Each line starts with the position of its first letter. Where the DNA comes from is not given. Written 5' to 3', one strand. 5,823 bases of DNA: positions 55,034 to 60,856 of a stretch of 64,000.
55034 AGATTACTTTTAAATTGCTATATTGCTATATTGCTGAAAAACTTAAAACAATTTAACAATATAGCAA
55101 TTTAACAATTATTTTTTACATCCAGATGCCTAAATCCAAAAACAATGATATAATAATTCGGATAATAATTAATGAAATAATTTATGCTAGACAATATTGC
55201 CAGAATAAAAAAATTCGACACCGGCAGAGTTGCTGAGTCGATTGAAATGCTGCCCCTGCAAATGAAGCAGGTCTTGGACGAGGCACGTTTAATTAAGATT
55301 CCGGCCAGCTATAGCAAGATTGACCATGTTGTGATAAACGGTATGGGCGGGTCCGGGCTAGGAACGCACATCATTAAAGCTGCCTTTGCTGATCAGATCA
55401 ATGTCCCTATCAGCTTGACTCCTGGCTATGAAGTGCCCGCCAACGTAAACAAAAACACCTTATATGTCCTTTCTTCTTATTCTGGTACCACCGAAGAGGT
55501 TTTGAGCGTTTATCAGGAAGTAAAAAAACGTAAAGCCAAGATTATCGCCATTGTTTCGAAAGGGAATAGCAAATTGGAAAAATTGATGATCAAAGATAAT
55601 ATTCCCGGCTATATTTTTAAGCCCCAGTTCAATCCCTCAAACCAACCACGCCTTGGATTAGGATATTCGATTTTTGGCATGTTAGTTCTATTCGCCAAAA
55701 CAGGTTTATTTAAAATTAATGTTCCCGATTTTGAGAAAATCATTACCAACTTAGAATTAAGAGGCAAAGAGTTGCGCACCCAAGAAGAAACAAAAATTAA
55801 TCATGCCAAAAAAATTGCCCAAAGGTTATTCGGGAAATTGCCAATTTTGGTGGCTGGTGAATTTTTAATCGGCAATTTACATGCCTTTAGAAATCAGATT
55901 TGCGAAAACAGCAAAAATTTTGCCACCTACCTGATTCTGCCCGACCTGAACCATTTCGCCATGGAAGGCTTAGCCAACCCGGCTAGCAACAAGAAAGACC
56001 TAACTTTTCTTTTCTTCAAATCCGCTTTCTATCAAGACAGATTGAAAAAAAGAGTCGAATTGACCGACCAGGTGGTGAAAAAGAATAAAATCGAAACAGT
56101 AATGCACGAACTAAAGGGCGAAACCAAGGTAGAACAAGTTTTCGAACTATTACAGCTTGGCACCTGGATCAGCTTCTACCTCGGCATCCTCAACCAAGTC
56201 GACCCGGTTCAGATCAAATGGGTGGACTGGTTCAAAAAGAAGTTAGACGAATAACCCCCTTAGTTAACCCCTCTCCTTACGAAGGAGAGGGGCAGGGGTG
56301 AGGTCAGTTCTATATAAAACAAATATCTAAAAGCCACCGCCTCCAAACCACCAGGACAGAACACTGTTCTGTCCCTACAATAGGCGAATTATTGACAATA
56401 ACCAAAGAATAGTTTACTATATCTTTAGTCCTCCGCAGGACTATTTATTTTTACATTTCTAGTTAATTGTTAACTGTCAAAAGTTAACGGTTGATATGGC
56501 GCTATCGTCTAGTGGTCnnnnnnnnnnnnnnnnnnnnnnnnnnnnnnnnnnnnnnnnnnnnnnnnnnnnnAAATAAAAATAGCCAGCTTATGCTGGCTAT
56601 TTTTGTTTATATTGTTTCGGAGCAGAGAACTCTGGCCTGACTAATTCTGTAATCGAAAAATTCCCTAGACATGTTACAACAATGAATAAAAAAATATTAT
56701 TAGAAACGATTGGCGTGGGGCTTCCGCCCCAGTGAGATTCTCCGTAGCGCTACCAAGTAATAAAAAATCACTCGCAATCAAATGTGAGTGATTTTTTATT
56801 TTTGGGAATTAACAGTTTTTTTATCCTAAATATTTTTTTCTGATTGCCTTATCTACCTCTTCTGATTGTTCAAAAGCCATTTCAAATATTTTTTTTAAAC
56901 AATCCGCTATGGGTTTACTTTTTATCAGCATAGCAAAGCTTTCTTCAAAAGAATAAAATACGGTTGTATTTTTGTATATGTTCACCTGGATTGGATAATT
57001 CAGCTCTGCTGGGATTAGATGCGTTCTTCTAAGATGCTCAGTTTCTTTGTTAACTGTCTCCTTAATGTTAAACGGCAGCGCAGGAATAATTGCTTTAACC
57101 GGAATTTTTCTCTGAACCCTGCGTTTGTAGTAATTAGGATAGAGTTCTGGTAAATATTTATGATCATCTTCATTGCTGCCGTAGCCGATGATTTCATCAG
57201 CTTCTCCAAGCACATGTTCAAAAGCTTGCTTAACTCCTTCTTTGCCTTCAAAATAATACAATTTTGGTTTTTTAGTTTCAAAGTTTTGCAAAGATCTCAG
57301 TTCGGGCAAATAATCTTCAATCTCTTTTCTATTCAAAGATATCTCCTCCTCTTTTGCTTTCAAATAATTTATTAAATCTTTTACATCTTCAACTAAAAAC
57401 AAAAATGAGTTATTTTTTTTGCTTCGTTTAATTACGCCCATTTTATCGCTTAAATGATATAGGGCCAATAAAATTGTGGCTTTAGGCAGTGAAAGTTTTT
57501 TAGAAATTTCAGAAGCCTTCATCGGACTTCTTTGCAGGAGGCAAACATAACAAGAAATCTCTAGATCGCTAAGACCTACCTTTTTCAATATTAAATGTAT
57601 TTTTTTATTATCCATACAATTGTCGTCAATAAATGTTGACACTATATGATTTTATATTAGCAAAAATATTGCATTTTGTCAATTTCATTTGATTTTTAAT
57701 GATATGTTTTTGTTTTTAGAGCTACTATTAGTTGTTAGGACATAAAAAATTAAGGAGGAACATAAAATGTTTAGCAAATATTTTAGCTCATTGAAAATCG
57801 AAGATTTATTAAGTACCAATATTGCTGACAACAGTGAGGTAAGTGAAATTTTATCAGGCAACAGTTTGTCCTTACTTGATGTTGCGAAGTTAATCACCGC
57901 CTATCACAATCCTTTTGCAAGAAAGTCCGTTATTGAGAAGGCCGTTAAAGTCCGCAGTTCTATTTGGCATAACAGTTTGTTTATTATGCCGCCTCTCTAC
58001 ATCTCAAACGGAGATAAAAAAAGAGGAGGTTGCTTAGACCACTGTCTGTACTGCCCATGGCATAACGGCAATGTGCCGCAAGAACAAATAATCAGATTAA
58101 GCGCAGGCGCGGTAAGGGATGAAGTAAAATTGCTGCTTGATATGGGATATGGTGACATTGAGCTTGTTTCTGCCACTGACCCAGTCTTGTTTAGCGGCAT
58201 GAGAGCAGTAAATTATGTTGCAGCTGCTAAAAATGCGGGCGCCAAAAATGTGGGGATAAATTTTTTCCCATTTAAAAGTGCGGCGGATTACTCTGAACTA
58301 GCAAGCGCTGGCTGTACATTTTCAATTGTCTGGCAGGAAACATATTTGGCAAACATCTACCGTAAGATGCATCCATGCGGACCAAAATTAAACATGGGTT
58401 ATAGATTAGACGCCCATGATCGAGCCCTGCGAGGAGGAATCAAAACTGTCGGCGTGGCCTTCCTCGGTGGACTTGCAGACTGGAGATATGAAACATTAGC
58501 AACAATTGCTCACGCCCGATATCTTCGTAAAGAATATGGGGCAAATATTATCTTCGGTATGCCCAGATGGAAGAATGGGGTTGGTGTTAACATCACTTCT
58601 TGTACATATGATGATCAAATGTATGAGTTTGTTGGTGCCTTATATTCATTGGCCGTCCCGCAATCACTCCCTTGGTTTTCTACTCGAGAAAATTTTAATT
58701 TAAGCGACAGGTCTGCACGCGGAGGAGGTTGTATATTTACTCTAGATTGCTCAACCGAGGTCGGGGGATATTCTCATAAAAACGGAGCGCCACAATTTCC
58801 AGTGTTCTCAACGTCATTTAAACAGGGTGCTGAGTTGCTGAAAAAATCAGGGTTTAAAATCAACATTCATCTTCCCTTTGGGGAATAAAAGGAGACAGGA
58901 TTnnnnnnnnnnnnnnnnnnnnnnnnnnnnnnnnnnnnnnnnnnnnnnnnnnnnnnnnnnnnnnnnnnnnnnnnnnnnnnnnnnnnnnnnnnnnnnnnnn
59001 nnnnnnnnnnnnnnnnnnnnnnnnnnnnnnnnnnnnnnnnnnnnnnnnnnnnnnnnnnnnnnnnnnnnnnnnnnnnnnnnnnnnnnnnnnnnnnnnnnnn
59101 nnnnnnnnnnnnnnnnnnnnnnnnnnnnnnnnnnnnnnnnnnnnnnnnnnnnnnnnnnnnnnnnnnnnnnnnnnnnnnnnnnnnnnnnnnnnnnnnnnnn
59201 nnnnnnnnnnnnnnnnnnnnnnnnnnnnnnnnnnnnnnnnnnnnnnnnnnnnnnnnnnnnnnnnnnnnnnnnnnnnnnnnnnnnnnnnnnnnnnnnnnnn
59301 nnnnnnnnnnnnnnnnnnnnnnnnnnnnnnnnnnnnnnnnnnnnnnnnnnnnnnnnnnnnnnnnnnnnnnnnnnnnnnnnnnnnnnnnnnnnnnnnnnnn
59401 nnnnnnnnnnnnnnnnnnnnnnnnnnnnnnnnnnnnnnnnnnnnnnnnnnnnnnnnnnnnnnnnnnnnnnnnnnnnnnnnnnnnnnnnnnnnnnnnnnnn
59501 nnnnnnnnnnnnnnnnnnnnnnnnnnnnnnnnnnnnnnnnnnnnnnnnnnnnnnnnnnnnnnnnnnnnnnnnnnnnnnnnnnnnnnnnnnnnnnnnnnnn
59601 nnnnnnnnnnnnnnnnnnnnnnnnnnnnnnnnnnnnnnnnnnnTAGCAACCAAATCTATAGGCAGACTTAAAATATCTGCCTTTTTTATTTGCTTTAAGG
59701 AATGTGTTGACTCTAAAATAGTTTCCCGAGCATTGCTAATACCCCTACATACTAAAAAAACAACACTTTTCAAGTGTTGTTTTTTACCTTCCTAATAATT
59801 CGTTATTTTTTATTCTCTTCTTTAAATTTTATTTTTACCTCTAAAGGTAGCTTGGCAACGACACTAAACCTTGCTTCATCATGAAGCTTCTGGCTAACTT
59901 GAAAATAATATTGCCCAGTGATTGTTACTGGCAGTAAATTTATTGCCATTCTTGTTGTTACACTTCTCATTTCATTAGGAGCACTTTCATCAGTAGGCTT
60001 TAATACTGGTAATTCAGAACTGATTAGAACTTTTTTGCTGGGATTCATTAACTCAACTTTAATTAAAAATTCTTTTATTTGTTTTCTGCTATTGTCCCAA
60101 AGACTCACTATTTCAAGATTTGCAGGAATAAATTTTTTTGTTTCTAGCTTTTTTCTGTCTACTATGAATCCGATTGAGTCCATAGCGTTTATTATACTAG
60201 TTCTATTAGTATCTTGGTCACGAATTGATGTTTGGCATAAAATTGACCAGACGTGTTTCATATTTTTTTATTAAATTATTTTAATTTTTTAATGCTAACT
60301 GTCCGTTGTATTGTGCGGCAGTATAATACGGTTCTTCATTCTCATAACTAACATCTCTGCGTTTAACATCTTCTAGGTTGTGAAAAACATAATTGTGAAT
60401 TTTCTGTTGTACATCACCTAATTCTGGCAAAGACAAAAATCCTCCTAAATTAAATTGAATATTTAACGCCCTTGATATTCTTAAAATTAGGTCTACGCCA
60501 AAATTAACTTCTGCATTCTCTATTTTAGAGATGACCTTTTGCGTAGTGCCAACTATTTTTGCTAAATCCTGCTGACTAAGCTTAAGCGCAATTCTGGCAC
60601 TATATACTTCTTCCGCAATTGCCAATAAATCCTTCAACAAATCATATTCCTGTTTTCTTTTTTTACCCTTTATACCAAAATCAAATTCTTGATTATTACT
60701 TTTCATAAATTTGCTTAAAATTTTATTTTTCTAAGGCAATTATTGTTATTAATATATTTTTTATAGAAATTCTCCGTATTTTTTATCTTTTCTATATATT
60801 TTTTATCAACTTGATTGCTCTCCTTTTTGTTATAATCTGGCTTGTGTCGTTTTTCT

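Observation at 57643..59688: Orphan ThiH-like radical SAM enzyme paired with an EgtD-like methyltransferase under a divergent TrmB regulator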

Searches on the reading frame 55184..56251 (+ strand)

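Call 3: search_protein_families(library=pfam, proteins=[window:55184-56251:+], max_evalue=0.1)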
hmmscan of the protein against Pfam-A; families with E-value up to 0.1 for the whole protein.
window:55184-56251:+ (356 aa): 2 families
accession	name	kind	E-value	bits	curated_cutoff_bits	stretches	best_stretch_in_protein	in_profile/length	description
PF10432.14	bact-PGI_C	-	1.8e-33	116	24.5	1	206-354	3-151/151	Bacterial phospho-glucose isomerase C-terminal SIS domain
PF01380.27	SIS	-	2.2e-08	34.4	25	1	44-133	3-96/131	SIS domain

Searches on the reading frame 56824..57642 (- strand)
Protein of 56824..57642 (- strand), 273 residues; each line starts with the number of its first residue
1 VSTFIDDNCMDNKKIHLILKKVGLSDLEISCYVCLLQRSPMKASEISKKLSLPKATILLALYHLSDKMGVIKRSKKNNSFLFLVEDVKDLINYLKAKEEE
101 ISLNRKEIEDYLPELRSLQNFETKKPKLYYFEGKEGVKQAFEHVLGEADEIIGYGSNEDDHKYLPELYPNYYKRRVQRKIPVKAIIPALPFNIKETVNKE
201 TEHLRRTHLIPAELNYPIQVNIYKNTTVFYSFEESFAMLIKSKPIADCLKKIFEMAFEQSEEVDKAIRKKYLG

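Call 3: search_protein_families(library=pfam, proteins=[window:56824-57642:-], max_evalue=0.1)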
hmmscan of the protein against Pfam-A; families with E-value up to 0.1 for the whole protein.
window:56824-57642:- (273 aa): 4 families
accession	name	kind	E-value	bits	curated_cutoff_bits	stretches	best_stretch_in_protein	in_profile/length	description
PF01978.25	TrmB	-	2e-11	44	25.6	1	19-77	1-58/68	Sugar-specific transcriptional regulator TrmB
PF21476.4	PF0610-like_N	-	0.0019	18.8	33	1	35-64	9-38/50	PF0610-like, N-terminal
PF01022.26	HTH_5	-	0.01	16.1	22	1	33-57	8-32/47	Bacterial regulatory protein, arsR family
PF01047.28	MarR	-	0.022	15.1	24.6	1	26-78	3-54/59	MarR family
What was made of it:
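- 56821..57642 (-): TrmB-family transcriptional regulator (273 aa): N-terminal winged HTH plus an uncharacterised ~190-aa C-terminal domain. Pfam TrmB scores 44 bits (GA 25.6) over residues 19-77 (call 3).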

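Call 4: search_protein_families(library=ncbifam, proteins=[window:56824-57642:-], max_evalue=0.1)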
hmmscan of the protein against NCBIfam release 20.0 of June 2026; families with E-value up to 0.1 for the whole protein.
window:56824-57642:- (273 aa): 5 families
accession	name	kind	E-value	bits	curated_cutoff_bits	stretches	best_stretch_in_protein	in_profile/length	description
NF040939.2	trans_reg_lrs14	equivalog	8.1e-07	29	90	1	21-79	16-74/103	Lrs14 family HTH-type transcriptional regulator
NF053606.1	Sta1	subfamily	4e-06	26.9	80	1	23-79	17-72/100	Sta1 family transcriptional regulator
NF047390.1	TransRegTrmBL1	equivalog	0.0027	16.8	650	1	12-69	3-60/341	HTH-type sugar sensing transcriptional regulator TrmBL1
NF047392.1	TransRegTrmBHalo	equivalog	0.038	13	500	1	14-67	8-61/349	HTH-type sugar sensing transcriptional regulator TrmB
NF033789.1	repress_SdpR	subfamily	0.085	12.8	100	0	34-80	15-60/79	autorepressor SdpR family transcription factor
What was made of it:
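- On TrmB family regulators: TrmB and TrmBL1 equivalogs score 13-17 bits against cut-offs of 500-650 (call 4).
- Closest known: TrmB-family sugar-sensing regulators. Different: Scores are far below the TrmB and TrmBL1 equivalog cut-offs (call 4).
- The protein is below every NCBIfam cut-off and has no BATS hit (calls 3, 4).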

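Call 81: search_solved_structures(query=window:56824-57642:-, max_evalue=0.1)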
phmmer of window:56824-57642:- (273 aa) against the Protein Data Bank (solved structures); distinct sequences matched with E-value up to 0.1: 0.
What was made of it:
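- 56821..57642 (-): No PDB sequence relative was found (call 81).
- On TrmB family regulators: No PDB relative was found (call 81).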

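Call 91: search_protein_families(library=padloc, proteins=[window:56824-57642:-], max_evalue=0.01)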
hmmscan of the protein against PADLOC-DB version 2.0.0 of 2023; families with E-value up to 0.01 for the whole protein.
window:56824-57642:- (273 aa): 4 families
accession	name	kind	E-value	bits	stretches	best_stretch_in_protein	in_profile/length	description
PDLC01654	Cas12b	-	0.0044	13.9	1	46-125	177-255/664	CAS-V-B; effector__SPE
PDLC01656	Cas12b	-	0.0044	13.9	1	46-125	177-255/664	Cas12b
PDLC01858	CARF3--CARF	-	0.0066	14.4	0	35-76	152-192/204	-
PDLC01438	Csa3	-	0.0078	14.3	0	29-113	153-232/305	"CAS-I,CAS-II,CAS-III,CAS-IV,CAS-V,CAS-VI; associated_signaling"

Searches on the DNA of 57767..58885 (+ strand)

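Call 84: search_rna_families(sources=[L001, L002, L008, L011, L012, L014, L020, L053, L055, L061, L033, L035, L039, L007], threshold=gathering)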
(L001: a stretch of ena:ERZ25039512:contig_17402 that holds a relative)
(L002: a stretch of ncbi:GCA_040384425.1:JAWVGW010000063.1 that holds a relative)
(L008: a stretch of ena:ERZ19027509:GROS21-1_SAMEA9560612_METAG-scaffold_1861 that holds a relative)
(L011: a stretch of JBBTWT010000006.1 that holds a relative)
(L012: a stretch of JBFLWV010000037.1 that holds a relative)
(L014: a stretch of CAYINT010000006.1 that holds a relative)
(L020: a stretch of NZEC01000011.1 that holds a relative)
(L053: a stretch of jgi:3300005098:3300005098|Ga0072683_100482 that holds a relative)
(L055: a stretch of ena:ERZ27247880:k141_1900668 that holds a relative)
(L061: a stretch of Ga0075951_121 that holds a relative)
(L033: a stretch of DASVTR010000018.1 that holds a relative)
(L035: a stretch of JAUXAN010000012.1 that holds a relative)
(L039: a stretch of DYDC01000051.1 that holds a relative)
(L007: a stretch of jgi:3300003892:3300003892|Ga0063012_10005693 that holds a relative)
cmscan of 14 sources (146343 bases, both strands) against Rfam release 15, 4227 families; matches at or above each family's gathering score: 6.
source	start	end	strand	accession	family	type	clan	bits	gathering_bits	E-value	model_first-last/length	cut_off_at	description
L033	10756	10827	-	RF00005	tRNA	Gene; tRNA;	CL00001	71.7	29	2.4e-13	1-71/71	no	tRNA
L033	10614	10687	-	RF00005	tRNA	Gene; tRNA;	CL00001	69.6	29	9.2e-13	1-71/71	no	tRNA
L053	4509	4579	+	RF00005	tRNA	Gene; tRNA;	CL00001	60.5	29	3e-10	1-71/71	no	tRNA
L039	11850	11925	-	RF00029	Intron_gpII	Intron;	-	51.7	40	6.7e-07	1-77/77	no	Group II catalytic intron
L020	7653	7743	+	RF00005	tRNA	Gene; tRNA;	CL00001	45.6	29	3.7e-06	1-71/71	no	tRNA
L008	1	51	+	RF00005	tRNA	Gene; tRNA;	CL00001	33.6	29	0.0073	22-71/71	5'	tRNA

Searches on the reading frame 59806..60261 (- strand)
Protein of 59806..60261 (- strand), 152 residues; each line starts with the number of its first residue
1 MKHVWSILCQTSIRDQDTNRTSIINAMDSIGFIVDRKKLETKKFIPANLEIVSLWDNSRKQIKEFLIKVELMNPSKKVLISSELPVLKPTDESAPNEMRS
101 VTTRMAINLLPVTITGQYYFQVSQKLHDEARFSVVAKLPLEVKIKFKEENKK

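Call 3: search_protein_families(library=pfam, proteins=[window:59806-60261:-], max_evalue=0.1)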
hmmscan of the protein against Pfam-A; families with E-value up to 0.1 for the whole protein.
window:59806-60261:- (152 aa): 1 family
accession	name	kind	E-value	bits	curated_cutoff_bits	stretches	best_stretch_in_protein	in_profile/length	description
PF22091.2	DUF6941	-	0.029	15.2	27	1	49-123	37-111/125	Family of unknown function (DUF6941)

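Call 91: search_protein_families(library=padloc, proteins=[window:59806-60261:-], max_evalue=0.01)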
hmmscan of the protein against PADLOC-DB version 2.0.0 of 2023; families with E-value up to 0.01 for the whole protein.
window:59806-60261:- (152 aa): 0 families

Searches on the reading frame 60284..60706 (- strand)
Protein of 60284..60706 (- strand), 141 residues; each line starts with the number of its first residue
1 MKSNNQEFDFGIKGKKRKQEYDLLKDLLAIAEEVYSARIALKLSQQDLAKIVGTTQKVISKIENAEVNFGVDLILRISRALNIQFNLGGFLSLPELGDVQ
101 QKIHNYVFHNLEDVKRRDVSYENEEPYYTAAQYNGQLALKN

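Call 3: search_protein_families(library=pfam, proteins=[window:60284-60706:-], max_evalue=0.1)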
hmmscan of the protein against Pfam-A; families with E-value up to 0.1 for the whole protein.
window:60284-60706:- (141 aa): 6 families
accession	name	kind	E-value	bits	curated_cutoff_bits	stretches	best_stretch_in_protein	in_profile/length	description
PF01381.28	HTH_3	-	1.7e-11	44.4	23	1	36-85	3-52/55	Helix-turn-helix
PF12844.13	HTH_19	-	2.4e-05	24.6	30.2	1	33-82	3-52/64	Helix-turn-helix domain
PF13545.12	HTH_Crp_2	-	0.0002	21.7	27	1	27-62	7-42/70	Crp-like helix-turn-helix domain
PF13443.12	HTH_26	-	0.00043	20.9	22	1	42-85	10-54/63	Cro/C1-type HTH DNA-binding domain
PF13560.12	HTH_31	-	0.00076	20.2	27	1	37-82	9-55/64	Helix-turn-helix domain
PF13744.12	HTH_37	-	0.035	14.3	27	1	30-67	19-56/80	Helix-turn-helix domain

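Call 91: search_protein_families(library=padloc, proteins=[window:60284-60706:-], max_evalue=0.01)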
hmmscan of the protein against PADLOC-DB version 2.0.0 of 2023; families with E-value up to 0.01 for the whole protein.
window:60284-60706:- (141 aa): 19 families
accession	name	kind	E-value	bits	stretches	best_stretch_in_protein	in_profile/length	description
PDLC02926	HTH_VI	-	1.5e-08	32.8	1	36-94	8-66/92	-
PDLC03665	Control_protein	-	6.3e-06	24.4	1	41-85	21-65/77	control protein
PDLC03952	RmrA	-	1.3e-05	22.2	1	30-83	23-76/395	-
PDLC03671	Control_protein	-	3.3e-05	22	1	30-83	15-68/84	control protein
PDLC03947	RmrA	-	0.00012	19.1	1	29-86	11-68/383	-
PDLC03954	RmrA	-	0.00016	18.7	1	35-95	16-74/380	-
PDLC03953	RmrA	-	0.00052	17.3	1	31-83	7-59/373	-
PDLC04142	capH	-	0.00061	18.8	0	32-82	9-59/103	capH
PDLC03536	REase_II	-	0.00067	17.4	1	31-84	12-65/237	Type II restriction enzyme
PDLC04757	PDC-M64B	-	0.0009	17.2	1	26-108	26-98/128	-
PDLC02942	RT_III-A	-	0.0013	15.9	1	3-71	3-71/341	-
PDLC03944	RmrA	-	0.002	15.3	1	34-83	11-60/384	-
PDLC04758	PDC-M64B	-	0.0021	16.5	1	22-84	23-85/123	-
PDLC04762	PDC-M64C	-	0.0023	16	1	30-82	28-80/97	-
PDLC03949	RmrA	-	0.0023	14.8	1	35-101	8-71/363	-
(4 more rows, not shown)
